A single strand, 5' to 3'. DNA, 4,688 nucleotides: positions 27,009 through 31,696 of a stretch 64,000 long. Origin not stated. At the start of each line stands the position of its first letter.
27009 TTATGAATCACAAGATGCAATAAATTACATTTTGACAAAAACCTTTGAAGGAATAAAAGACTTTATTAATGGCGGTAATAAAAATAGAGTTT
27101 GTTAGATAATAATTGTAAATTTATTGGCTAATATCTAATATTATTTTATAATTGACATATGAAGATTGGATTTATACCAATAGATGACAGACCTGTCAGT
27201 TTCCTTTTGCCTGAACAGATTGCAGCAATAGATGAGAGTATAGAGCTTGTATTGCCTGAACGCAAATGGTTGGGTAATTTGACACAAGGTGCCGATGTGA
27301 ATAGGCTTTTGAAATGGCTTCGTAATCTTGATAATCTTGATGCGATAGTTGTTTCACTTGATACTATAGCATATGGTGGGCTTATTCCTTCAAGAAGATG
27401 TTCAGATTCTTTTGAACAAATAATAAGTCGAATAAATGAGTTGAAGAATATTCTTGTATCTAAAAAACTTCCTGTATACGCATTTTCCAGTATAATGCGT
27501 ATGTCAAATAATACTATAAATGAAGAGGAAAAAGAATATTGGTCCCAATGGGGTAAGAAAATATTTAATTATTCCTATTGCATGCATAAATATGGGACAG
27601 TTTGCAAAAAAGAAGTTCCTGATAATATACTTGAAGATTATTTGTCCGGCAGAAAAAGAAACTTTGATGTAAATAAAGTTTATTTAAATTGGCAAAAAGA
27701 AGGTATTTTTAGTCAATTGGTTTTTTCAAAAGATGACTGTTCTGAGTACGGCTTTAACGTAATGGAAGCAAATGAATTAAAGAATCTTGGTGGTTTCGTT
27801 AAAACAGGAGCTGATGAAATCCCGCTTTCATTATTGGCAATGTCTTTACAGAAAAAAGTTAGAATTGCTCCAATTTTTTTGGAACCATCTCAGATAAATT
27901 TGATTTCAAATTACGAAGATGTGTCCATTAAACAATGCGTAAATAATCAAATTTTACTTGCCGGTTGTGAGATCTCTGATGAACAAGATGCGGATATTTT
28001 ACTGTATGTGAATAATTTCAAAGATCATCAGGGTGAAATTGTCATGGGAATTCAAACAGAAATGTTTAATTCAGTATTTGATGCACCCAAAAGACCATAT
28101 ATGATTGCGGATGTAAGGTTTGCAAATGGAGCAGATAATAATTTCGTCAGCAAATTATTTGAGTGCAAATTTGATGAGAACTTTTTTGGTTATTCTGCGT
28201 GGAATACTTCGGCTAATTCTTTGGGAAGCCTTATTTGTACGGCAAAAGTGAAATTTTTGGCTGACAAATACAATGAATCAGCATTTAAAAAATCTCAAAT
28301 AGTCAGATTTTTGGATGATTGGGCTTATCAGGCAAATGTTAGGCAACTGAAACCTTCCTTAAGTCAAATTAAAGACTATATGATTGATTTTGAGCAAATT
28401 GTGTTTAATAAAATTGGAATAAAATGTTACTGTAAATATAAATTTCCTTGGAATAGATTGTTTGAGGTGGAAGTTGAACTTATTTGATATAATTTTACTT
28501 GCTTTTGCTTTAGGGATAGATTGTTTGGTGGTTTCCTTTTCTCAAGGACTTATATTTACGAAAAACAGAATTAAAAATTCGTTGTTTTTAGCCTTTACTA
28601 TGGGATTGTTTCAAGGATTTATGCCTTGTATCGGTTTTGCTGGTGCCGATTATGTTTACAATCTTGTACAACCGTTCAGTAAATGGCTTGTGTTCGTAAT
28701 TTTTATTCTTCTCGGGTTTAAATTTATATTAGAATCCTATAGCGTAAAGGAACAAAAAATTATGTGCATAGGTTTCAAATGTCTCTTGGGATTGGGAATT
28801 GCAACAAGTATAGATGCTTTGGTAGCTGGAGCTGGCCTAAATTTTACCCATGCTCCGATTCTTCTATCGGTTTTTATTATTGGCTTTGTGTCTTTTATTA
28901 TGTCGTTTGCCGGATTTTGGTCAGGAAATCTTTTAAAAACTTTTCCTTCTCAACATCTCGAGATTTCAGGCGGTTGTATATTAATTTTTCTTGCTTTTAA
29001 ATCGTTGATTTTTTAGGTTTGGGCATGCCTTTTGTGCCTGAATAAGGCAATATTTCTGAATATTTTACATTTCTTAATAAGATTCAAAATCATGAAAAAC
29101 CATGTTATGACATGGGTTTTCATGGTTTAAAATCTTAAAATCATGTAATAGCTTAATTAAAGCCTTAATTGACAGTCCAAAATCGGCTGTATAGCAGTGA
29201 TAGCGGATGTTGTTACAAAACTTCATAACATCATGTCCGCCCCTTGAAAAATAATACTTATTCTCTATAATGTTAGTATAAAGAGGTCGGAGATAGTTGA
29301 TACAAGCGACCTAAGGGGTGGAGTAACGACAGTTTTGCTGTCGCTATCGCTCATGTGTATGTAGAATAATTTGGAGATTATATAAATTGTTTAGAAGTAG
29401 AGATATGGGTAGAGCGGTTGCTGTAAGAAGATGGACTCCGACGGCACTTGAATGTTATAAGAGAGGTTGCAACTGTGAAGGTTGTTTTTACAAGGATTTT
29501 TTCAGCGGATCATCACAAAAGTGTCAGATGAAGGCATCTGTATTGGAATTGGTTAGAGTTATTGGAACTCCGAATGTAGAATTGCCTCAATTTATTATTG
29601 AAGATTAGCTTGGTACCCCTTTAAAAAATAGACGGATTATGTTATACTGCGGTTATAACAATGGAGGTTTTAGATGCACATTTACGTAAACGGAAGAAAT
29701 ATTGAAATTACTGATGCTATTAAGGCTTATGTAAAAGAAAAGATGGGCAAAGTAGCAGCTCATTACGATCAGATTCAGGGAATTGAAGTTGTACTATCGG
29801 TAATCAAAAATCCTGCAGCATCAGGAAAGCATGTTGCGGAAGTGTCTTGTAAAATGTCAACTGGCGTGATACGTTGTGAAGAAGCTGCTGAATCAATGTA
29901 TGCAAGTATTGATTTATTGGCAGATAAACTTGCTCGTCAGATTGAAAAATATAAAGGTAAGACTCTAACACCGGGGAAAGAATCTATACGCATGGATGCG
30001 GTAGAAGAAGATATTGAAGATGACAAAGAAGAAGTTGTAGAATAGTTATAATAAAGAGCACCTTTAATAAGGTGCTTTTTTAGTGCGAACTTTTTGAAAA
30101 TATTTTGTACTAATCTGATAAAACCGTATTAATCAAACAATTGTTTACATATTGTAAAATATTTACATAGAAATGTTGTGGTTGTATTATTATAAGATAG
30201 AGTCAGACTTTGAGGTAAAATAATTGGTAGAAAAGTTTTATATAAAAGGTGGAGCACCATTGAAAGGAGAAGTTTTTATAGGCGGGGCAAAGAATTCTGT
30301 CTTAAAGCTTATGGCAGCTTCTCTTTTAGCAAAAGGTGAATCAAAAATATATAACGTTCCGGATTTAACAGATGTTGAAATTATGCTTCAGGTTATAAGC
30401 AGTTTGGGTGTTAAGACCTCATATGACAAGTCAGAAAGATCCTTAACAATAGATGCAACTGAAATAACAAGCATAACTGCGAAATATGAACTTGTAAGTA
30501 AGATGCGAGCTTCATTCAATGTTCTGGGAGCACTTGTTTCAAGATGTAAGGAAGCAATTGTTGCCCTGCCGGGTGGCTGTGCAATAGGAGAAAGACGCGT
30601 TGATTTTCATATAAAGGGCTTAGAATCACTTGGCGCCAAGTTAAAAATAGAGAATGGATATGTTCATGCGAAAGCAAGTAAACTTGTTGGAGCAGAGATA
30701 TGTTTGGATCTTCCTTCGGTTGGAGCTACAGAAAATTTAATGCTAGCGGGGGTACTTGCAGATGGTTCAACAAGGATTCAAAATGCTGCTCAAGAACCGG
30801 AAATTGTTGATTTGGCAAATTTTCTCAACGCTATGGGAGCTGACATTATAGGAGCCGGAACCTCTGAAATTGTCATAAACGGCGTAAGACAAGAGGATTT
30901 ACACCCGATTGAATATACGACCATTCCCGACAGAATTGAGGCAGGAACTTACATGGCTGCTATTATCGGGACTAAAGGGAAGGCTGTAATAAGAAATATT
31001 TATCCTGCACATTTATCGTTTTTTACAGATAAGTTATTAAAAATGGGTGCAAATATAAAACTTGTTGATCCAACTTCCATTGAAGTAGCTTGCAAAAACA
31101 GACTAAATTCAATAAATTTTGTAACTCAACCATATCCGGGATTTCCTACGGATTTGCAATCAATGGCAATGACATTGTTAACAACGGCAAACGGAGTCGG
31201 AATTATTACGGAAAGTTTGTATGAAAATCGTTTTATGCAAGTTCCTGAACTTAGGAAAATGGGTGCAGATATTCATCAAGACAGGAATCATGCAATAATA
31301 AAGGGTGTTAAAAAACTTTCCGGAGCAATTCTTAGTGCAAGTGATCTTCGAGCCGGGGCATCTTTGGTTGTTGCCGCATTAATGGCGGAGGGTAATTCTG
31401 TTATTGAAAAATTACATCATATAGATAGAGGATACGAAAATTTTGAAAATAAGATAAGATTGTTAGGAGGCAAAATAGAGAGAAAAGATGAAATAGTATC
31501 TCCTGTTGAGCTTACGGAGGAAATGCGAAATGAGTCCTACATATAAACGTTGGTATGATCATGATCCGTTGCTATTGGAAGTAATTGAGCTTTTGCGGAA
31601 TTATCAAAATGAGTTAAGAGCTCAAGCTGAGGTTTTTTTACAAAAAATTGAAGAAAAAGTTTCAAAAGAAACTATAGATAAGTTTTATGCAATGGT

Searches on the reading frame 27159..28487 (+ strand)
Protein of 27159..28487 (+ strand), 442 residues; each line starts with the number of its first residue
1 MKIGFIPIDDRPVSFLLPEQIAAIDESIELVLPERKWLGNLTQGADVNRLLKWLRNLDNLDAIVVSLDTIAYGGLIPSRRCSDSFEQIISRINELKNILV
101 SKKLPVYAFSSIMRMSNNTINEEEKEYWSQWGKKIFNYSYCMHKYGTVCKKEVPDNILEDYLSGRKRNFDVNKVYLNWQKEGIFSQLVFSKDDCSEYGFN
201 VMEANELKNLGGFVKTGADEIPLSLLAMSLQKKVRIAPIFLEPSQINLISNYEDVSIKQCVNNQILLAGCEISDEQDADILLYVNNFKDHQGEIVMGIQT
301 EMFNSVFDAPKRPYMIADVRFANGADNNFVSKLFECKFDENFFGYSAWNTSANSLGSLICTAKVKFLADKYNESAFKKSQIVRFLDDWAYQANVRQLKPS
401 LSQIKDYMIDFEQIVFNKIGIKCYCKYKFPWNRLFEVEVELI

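Call 46: search_protein_families(library=pfam, proteins=[window:27159-28487:+], max_evalue=0.00001)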
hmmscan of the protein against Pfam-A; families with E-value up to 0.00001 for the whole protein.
window:27159-28487:+ (442 aa): 1 family
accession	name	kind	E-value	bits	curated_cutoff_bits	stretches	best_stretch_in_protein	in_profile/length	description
PF13552.11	DUF4127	-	2.9e-103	346.5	27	1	3-439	1-488/489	Protein of unknown function (DUF4127)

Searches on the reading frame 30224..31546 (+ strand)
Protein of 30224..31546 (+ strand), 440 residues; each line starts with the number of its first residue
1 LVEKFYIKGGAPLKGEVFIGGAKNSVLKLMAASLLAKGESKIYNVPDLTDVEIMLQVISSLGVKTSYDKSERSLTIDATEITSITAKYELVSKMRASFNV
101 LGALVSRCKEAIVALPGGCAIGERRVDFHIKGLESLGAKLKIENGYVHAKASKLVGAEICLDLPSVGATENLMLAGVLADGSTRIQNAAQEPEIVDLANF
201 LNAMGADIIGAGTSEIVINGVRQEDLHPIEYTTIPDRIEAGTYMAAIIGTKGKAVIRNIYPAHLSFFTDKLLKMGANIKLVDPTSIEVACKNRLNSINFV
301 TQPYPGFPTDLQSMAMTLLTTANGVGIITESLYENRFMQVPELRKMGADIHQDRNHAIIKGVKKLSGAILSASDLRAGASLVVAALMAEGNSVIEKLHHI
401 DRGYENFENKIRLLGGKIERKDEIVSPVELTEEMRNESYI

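Call 46: search_protein_families(library=pfam, proteins=[window:30224-31546:+], max_evalue=0.00001)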
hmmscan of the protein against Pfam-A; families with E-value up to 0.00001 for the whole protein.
window:30224-31546:+ (440 aa): 1 family
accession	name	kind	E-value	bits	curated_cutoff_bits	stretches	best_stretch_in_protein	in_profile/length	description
PF00275.25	EPSP_synthase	-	1.2e-100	337.6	22.8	1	8-410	2-416/417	EPSP synthase (3-phosphoshikimate 1-carboxyvinyltransferase)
